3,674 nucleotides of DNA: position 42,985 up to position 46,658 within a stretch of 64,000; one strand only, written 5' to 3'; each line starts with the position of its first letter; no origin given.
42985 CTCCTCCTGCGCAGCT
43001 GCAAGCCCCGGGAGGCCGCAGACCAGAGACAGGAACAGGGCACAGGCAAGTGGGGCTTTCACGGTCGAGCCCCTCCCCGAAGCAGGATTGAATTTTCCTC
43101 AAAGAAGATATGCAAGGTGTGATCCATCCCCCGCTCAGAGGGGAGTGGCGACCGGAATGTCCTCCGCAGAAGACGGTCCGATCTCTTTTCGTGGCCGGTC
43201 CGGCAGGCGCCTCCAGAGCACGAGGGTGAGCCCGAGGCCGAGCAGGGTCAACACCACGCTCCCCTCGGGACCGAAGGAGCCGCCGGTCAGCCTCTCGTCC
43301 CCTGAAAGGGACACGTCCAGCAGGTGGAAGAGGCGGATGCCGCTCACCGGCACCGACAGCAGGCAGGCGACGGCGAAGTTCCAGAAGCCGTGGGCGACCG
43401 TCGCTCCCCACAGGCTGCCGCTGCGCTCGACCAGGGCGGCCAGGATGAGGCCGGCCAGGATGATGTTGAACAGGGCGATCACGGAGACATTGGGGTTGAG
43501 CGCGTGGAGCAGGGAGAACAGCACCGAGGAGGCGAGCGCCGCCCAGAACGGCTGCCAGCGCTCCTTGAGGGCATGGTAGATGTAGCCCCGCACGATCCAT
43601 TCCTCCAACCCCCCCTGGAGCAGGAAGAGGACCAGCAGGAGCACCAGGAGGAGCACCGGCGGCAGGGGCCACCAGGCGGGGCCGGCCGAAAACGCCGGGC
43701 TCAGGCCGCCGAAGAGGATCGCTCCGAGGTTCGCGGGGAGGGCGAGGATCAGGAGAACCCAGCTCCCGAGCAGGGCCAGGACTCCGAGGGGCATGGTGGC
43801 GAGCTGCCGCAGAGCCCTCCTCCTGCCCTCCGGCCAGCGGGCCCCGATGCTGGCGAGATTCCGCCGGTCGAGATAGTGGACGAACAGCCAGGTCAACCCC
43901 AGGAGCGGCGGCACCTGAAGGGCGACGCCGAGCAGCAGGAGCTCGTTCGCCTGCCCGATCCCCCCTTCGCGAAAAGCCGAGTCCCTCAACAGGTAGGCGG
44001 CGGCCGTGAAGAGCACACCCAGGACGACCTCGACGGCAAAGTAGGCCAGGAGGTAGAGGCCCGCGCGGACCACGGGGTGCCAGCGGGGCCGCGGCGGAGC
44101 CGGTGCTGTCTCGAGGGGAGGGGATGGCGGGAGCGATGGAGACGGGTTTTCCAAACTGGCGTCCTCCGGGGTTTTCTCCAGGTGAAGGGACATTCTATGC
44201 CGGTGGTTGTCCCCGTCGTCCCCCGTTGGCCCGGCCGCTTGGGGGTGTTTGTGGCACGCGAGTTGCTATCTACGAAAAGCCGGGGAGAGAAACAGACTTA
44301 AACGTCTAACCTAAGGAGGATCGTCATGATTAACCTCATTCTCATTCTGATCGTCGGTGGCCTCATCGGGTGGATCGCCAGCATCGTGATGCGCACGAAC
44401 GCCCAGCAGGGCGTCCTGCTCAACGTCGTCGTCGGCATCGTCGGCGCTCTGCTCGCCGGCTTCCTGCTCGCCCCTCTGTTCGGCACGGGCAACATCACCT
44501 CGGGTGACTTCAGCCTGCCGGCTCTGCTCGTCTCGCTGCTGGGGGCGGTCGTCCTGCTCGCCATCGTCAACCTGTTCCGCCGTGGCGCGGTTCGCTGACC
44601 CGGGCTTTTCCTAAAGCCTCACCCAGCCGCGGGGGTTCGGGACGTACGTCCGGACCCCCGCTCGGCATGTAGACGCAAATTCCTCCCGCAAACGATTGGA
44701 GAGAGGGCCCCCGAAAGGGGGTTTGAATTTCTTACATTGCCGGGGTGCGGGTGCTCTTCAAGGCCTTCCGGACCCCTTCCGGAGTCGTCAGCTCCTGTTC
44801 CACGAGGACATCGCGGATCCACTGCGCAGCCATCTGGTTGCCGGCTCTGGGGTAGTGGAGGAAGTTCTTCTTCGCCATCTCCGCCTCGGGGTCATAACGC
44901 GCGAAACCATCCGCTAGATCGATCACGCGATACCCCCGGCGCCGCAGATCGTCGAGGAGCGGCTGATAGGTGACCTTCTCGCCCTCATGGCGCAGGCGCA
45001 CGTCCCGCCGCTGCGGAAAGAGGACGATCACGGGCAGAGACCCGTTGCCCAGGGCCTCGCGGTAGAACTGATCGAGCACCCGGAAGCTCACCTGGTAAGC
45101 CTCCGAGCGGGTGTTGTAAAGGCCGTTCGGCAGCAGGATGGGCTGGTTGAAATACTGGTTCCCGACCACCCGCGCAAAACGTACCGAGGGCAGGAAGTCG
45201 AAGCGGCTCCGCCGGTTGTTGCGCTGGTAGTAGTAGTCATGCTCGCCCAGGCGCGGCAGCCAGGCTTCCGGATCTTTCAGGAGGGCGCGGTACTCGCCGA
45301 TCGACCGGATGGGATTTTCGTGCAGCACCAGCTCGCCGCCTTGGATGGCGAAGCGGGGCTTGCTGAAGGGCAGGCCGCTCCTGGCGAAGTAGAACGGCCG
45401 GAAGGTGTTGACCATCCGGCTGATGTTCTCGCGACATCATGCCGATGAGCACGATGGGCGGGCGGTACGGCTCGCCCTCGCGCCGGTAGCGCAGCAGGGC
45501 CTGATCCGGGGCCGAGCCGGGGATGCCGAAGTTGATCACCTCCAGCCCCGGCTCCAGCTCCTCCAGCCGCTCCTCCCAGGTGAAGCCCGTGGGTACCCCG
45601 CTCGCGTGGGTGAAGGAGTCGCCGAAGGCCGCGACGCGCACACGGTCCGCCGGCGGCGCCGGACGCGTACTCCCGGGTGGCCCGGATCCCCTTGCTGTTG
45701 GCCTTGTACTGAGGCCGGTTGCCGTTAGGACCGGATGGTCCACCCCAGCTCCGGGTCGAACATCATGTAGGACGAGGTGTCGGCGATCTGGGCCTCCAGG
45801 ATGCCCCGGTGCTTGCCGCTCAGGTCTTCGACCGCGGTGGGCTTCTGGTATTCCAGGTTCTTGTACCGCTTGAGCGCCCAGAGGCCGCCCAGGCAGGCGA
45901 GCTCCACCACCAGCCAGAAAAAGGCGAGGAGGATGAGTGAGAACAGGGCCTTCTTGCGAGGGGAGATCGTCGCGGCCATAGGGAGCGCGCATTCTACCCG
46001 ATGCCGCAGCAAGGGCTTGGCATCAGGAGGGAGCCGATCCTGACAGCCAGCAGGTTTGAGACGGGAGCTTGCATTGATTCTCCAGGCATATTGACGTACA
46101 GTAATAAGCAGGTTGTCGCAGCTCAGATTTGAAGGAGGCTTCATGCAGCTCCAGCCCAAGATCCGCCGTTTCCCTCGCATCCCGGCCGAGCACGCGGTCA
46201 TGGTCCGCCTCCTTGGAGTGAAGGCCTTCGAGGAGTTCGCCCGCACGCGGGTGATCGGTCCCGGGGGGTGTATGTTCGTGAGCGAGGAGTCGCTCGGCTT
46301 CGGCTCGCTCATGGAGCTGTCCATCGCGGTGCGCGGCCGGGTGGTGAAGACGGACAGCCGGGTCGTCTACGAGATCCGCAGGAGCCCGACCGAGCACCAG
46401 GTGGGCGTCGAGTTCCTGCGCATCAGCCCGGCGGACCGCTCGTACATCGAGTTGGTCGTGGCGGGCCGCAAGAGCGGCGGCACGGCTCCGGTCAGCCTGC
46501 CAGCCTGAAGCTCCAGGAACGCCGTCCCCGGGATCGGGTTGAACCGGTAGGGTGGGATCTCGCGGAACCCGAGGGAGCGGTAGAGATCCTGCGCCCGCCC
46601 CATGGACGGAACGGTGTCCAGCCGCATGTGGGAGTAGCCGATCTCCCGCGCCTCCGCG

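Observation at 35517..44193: Operon of a CPBP intramembrane protease followed by four tandem VWFA-related 'acidobacterial' paralogs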

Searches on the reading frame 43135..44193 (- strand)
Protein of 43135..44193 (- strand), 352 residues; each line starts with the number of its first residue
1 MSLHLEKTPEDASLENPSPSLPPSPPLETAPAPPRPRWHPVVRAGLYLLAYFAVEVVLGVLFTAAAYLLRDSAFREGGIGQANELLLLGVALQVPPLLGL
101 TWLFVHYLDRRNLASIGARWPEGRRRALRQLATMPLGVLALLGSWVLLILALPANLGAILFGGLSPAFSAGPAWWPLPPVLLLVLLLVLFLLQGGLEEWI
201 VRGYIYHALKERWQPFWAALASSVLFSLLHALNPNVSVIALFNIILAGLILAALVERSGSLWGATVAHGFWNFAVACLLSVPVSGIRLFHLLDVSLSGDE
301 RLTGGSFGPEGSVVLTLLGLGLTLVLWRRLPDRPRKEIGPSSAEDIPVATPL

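Call 4: search_protein_families(library=ncbifam, proteins=[window:43135-44193:-], max_evalue=0.01)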
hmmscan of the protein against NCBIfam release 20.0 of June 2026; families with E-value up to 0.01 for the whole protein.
window:43135-44193:- (352 aa): 4 families
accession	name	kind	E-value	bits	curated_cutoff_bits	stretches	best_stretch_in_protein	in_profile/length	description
NF041647.1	ABC_perm_CPBP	equivalog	5.7e-13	48.5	435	1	182-278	542-633/636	ABC transporter permease subunit/CPBP intramembrane protease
NF033192.3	CPBP_JDVT_MrtJ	equivalog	1.1e-10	42.1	75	1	186-275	1-95/98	JDVT-CTERM system glutamic-type intramembrane protease MrtJ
NF040589.1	CPBP_Synerg_MrtS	equivalog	4.1e-06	27.1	130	1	196-272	86-160/170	Synerg-CTERM system glutamic-type intramembrane protease MrtS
NF040914.1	Mrt_core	domain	4.3e-06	26.7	100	1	195-278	13-104/108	myxosortase family intramembrane protease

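Call 5: search_protein_families(library=pfam, proteins=[window:43135-44193:-], max_evalue=0.01)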
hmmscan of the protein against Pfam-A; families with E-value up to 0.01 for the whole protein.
window:43135-44193:- (352 aa): 1 family
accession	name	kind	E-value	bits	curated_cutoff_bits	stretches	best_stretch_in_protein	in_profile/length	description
PF02517.21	Rce1-like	-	4.4e-20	72.2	22.4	1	181-273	3-92/93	Type II CAAX prenyl endopeptidase Rce1-like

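Call 10: find_homologous_proteins(query=window:43135-44193:-, max_evalue=0.00001)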
Query window:43135-44193:- (352 aa): 278 proteins with E <= 0.00001 among 8000 candidates; the best 120 are listed.
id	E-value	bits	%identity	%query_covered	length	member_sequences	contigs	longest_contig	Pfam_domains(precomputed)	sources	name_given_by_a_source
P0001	1.5e-223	760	100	100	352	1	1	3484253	PF02517.22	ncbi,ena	-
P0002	1.3e-181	622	81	100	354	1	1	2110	PF02517.22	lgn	-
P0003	1.5e-177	608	87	91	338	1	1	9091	PF02517.22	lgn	-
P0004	1.7e-172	592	83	89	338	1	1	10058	PF02517.22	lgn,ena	-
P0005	3.6e-172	591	85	93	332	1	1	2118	PF02517.22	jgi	jgi:uncharacterized protein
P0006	8.7e-171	586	82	93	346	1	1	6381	PF02517.22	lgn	-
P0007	1.7e-169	582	81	96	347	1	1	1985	PF02517.22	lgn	-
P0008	3.9e-169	581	83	92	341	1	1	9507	PF02517.22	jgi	jgi:membrane protease YdiL (CAAX protease family)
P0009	9.8e-160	550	79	89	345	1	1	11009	PF02517.22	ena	-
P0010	7.8e-157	540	86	83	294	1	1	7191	PF02517.22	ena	-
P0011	7.1e-156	537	77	91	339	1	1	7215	PF02517.22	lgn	-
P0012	3.4e-154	531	73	96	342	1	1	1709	PF02517.22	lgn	-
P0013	8.5e-147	507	74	89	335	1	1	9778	PF02517.22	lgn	-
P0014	2.5e-144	499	75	91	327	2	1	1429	PF02517.22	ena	-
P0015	2.8e-142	492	70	89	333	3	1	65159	PF02517.22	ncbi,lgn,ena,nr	ncbi:MAG TPA: CPBP family intramembrane glutamic endopeptidase [Thermoanaerobaculia bacterium]|nr:CP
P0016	3.7e-142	492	71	96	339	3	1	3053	PF02517.22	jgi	jgi:CAAX protease family protein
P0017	9.9e-140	484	69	89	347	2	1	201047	PF02517.22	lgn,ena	-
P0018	9.5e-136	471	66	89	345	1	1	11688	PF02517.22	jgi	jgi:membrane protease YdiL (CAAX protease family)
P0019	2.4e-132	460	67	88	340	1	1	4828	PF02517.22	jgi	jgi:membrane protease YdiL (CAAX protease family)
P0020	6.1e-132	458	67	96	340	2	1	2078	PF02517.22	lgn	-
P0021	8.1e-132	458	65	96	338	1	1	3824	PF02517.22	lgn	-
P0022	2.1e-130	453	66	90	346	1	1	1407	PF02517.22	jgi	jgi:membrane protease YdiL (CAAX protease family)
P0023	1.7e-129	450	66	89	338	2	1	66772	PF02517.22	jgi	-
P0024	2.1e-129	450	68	89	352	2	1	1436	PF02517.22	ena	-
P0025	2.8e-128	446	65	88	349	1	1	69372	PF02517.22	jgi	jgi:CAAX protease family protein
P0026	3.7e-126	439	62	95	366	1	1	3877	PF02517.22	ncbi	-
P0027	4.1e-125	436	63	89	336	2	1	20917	PF02517.22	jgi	jgi:uncharacterized protein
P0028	1.8e-123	430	68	84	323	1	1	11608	PF02517.22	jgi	jgi:membrane protease YdiL (CAAX protease family)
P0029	2.2e-122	427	65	84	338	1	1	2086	PF02517.22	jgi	jgi:membrane protease YdiL (CAAX protease family)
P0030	2.2e-121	424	61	94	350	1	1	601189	PF02517.22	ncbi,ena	-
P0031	4.6e-121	422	59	96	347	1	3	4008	PF02517.22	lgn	-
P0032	2.7e-120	420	63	87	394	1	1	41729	PF02517.22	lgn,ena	-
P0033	8.1e-120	418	62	95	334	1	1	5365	PF02517.22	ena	-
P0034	3.9e-119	416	62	88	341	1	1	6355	PF02517.22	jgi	jgi:uncharacterized protein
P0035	1.7e-118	414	78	74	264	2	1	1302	PF02517.22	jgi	jgi:uncharacterized protein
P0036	9.3e-118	412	64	87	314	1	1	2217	PF02517.22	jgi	jgi:CAAX protease family protein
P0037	3.0e-117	410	58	97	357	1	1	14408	PF02517.22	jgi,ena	jgi:hypothetical protein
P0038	9.7e-117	408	60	87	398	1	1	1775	PF02517.22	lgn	-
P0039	1.3e-116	408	58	96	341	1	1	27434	PF02517.22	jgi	jgi:membrane protease YdiL (CAAX protease family)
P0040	1.3e-116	408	58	95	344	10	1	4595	PF02517.22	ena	-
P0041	1.3e-116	408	62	90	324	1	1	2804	PF02517.22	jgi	jgi:membrane protease YdiL (CAAX protease family)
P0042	1.8e-116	407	63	86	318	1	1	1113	PF02517.22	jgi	jgi:membrane protease YdiL (CAAX protease family)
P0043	1.3e-115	405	59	88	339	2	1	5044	PF02517.22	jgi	jgi:CAAX protease family protein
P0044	1.6e-115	404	60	96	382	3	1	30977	PF02517.22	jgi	jgi:membrane protease YdiL (CAAX protease family)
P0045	2.2e-115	404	63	88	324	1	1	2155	PF02517.22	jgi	jgi:membrane protease YdiL (CAAX protease family)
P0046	6.8e-115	402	63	91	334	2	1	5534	PF02517.22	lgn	-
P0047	2.7e-114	400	61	86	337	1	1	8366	PF02517.22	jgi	jgi:uncharacterized protein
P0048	4.9e-114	399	62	87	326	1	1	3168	PF02517.22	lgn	-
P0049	9.3e-114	398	67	83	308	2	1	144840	PF02517.22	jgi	jgi:hypothetical protein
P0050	1.1e-113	398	61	88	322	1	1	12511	PF02517.22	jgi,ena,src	-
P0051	2.8e-113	397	62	84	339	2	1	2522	PF02517.22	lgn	-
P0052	3.2e-113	397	61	89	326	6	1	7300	PF02517.22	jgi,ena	-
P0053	8.7e-113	395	60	86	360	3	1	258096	PF02517.22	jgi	jgi:membrane protease YdiL (CAAX protease family)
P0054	9.4e-113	395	64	82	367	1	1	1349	PF02517.22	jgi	jgi:membrane protease YdiL (CAAX protease family)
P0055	3.7e-112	393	62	84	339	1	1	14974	PF02517.22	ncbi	ncbi:MAG: CPBP family intramembrane glutamic endopeptidase [Thermoanaerobaculia bacterium]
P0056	4.2e-112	393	63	85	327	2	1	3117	PF02517.22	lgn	-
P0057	8.1e-112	392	59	93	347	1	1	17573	PF02517.22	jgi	jgi:membrane protease YdiL (CAAX protease family)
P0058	9.3e-112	392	62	86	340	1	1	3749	PF02517.22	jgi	jgi:uncharacterized protein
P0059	1.9e-111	391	62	84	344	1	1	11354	PF02517.22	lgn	-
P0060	2.3e-111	391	61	91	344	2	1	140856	PF02517.22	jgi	jgi:membrane protease YdiL (CAAX protease family)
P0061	2.5e-111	390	62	83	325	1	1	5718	PF02517.22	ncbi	-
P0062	3.8e-111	390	61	89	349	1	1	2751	PF02517.22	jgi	jgi:uncharacterized protein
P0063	8.0e-111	389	60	89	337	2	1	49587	PF02517.22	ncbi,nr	ncbi:MAG TPA: CPBP family intramembrane glutamic endopeptidase [Thermoanaerobaculia bacterium]|nr:CP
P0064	9.4e-111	389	62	86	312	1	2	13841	PF02517.22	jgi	jgi:uncharacterized protein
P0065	1.6e-110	388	59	93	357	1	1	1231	PF02517.22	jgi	-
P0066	3.1e-110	387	60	88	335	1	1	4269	PF02517.22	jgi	jgi:membrane protease YdiL (CAAX protease family)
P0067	5.0e-110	386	60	87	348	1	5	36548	PF02517.22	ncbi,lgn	-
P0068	5.2e-110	386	60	88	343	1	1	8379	PF02517.22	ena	-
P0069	6.2e-110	386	61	83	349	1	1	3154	PF02517.22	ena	-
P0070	8.2e-110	385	60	89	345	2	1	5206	PF02517.22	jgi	jgi:membrane protease YdiL (CAAX protease family)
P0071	9.6e-110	385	62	85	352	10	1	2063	PF02517.22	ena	-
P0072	1.2e-109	385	64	83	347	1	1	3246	PF02517.22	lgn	-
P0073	1.5e-109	385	59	83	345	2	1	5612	PF02517.22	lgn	-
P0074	1.6e-109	385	60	91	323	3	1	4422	PF02517.22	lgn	-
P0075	1.6e-109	385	59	92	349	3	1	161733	PF02517.22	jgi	jgi:membrane protease YdiL (CAAX protease family)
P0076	3.3e-109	383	63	85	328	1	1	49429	PF02517.22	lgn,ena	-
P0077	5.7e-109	383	60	87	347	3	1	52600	PF02517.22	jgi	jgi:hypothetical protein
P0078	8.3e-109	382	64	86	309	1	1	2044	PF02517.22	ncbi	ncbi:MAG TPA: CPBP family intramembrane glutamic endopeptidase [Thermoanaerobaculia bacterium]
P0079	9.4e-109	382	60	85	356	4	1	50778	PF02517.22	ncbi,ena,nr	ncbi:MAG TPA: type II CAAX endopeptidase family protein [Thermoanaerobaculia bacterium]|nr:type II C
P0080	2.0e-108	381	85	62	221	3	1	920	PF02517.22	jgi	jgi:uncharacterized protein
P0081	2.5e-108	381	60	89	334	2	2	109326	PF02517.22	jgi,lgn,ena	-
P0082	2.9e-108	380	56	95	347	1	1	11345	PF02517.22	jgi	jgi:membrane protease YdiL (CAAX protease family)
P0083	3.0e-108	380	61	75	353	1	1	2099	PF02517.22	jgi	jgi:membrane protease YdiL (CAAX protease family)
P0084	1.1e-107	379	58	91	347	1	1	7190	PF02517.22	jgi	jgi:uncharacterized protein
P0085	1.1e-107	378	61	85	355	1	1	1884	PF02517.22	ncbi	-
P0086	1.2e-107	378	61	83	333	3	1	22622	PF02517.22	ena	-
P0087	1.8e-107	378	56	93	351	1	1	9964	PF02517.22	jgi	jgi:membrane protease YdiL (CAAX protease family)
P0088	2.7e-107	377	61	88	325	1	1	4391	PF02517.22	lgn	-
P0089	3.0e-107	377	60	87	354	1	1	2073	PF02517.22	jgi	-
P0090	3.7e-107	377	58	97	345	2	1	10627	PF02517.22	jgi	jgi:membrane protease YdiL (CAAX protease family)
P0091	3.9e-107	377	57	90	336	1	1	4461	PF02517.22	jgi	jgi:membrane protease YdiL (CAAX protease family)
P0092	5.9e-107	376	60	87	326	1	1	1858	PF02517.22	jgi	jgi:hypothetical protein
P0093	7.4e-107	376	60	88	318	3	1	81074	PF02517.22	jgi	jgi:uncharacterized protein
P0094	7.7e-107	376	63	80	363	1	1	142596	PF02517.22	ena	-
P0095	1.7e-106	375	59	87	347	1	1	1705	PF02517.22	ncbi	ncbi:MAG TPA: CPBP family intramembrane glutamic endopeptidase [Thermoanaerobaculia bacterium]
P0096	2.0e-106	374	60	86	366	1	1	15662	PF02517.22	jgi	jgi:membrane protease YdiL (CAAX protease family)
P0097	2.7e-106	374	57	87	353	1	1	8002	PF02517.22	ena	-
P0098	2.9e-106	374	58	89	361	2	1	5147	PF02517.22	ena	-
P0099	3.1e-106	374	57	87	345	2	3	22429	PF02517.22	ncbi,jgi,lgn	-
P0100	3.7e-106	373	58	88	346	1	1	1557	PF02517.22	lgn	-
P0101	4.3e-106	373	62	83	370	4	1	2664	PF02517.22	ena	-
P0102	4.4e-106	373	62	83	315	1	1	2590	PF02517.22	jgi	jgi:membrane protease YdiL (CAAX protease family)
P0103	8.8e-106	372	59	87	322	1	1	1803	PF02517.22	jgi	jgi:uncharacterized protein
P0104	1.5e-105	371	59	85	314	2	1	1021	PF02517.22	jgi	jgi:hypothetical protein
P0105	1.8e-105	371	58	87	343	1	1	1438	PF02517.22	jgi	jgi:membrane protease YdiL (CAAX protease family)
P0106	1.9e-105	371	61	84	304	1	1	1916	PF02517.22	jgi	jgi:membrane protease YdiL (CAAX protease family)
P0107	2.5e-105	371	59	88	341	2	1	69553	PF02517.22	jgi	jgi:membrane protease YdiL (CAAX protease family)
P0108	4.1e-105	370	60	88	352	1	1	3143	PF02517.22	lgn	-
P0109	4.4e-105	370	60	84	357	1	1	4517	PF02517.22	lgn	-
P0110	4.8e-105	370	59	85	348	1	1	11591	PF02517.22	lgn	-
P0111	1.7e-104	368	59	85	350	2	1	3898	PF02517.22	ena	-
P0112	2.2e-104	368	62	79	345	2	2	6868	PF02517.22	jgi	jgi:membrane protease YdiL (CAAX protease family)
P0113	4.0e-104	367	60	87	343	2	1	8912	PF02517.22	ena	-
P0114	5.5e-104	366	61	85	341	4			PF02517.22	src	-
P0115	5.8e-104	366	61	84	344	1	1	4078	PF02517.22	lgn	-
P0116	7.5e-104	366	59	87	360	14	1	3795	PF02517.22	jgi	jgi:uncharacterized protein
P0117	1.0e-103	365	56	89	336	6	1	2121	PF02517.22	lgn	-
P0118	1.5e-103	365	60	89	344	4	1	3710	PF02517.22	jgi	jgi:membrane protease YdiL (CAAX protease family)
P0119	1.5e-103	365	60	87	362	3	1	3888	PF02517.22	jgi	jgi:membrane protease YdiL (CAAX protease family)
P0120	1.8e-103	365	60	84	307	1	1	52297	PF02517.22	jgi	jgi:membrane protease YdiL (CAAX protease family)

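Call 13: find_related_loci(query=A3, collection=genome_contigs, flank=10000)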
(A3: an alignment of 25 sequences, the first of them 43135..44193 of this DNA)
Query A3 (352 aa) in genome_contigs; peptide patterns used: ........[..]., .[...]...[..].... (x = any residue, [..] = any of these).
600 stretches matched a pattern (row limit reached: there are more); 573 encode a relative of the query (tblastn E <= 1e-3); the best 80 are kept; 80 distinct loci.
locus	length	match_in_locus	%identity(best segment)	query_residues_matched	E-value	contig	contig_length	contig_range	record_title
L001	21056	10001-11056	60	7-347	2e-118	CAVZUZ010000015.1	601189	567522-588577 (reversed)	MAG: Thermoanaerobaculaceae bacterium isolate MFD06742.bin.2.42 genome assembly, contig: contig_3525, whole genome shotg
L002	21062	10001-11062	62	9-345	3e-106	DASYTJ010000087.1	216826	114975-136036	MAG TPA_asm: Thermoanaerobaculia bacterium isolate SMAG_U4564 k141_2384404, whole genome shotgun sequence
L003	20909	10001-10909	58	50-351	1e-105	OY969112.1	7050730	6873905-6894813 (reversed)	MAG: uncultured Acidobacteriota bacterium isolate MFD04212.bin.1.16 genome assembly, chromosome: 1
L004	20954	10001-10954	59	40-349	3e-96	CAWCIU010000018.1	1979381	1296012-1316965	MAG: uncultured Acidobacteriota bacterium isolate MFD04580.bin.1.152 genome assembly, contig: contig_8489, whole genome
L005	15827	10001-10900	60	40-337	3e-94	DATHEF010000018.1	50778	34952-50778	MAG TPA_asm: Thermoanaerobaculia bacterium isolate SMAG_U12414 k141_749719, whole genome shotgun sequence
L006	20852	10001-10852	61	26-312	3e-88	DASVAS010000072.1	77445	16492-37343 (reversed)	MAG TPA_asm: Thermoanaerobaculia bacterium isolate SMAG_U1959 k141_1741607, whole genome shotgun sequence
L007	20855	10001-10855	61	25-312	3e-84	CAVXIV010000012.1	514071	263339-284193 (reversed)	MAG: uncultured Acidobacteriota bacterium isolate MFD03066.bin.2.238 genome assembly, contig: contig_32627, whole genome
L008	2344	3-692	62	106-334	7e-82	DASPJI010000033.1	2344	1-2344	MAG TPA_asm: Thermoanaerobaculia bacterium isolate SMAG_U12005 k141_573838, whole genome shotgun sequence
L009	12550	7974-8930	50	28-352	6e-75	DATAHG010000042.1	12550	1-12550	MAG TPA_asm: Thermoanaerobaculia bacterium isolate SMAG_U6849 k141_1967461, whole genome shotgun sequence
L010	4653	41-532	64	190-346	2e-60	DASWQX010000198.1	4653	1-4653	MAG TPA_asm: Thermoanaerobaculia bacterium isolate SMAG_U3506 k141_1910313, whole genome shotgun sequence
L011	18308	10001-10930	60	39-345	9e-89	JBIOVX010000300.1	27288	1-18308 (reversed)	MAG: Thermoanaerobaculia bacterium isolate MAG097 k127_950370, whole genome shotgun sequence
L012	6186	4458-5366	44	17-312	4e-53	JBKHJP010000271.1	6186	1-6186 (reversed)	MAG: Thermoanaerobaculia bacterium isolate D5M12_1 NODE_6866_length_6186_cov_9.405317, whole genome shotgun sequence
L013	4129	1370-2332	36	37-333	2e-27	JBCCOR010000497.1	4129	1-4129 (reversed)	MAG: Acidobacteriota bacterium isolate P01_D01_bin.109 k141_3073295_length_4129_cov_11.0000, whole genome shotgun sequen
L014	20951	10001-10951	31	10-337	2e-26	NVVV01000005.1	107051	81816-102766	MAG: Robiginitomaculum sp. isolate NORP54 Contig_source1382A_470, whole genome shotgun sequence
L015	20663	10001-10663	31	96-329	3e-25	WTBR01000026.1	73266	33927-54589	MAG: Bacteroidales bacterium isolate GLR59 c_000000080961, whole genome shotgun sequence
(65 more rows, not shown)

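Call 56: search_protein_families(library=padloc, proteins=[window:43135-44193:-], max_evalue=0.01)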
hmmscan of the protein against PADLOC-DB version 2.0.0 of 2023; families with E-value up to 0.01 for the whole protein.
window:43135-44193:- (352 aa): 0 families

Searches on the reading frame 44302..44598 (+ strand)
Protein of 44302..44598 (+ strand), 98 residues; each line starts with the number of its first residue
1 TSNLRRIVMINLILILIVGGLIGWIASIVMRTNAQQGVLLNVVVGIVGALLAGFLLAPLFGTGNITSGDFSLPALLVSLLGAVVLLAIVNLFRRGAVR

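Call 18: search_protein_families(library=pfam, proteins=[window:44302-44598:+], max_evalue=0.001)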
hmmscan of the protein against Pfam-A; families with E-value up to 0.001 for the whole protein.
window:44302-44598:+ (98 aa): 1 family
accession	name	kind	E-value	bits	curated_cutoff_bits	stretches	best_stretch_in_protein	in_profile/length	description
PF04226.18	Transgly_assoc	-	4.4e-11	43.3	25.3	1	42-94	1-49/49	Transglycosylase associated protein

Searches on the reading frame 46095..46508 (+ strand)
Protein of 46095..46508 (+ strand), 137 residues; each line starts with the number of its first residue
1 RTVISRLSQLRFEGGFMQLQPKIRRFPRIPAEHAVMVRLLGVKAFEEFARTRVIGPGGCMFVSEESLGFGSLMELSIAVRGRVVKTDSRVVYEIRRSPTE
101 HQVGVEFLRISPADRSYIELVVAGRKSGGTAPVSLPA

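Call 18: search_protein_families(library=pfam, proteins=[window:46095-46508:+], max_evalue=0.001)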
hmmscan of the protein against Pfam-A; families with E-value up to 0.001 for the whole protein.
window:46095-46508:+ (137 aa): 1 family
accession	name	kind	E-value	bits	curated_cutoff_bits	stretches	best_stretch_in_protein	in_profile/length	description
PF07238.19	PilZ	-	1.8e-07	31.9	22.5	1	23-119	2-97/102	PilZ domain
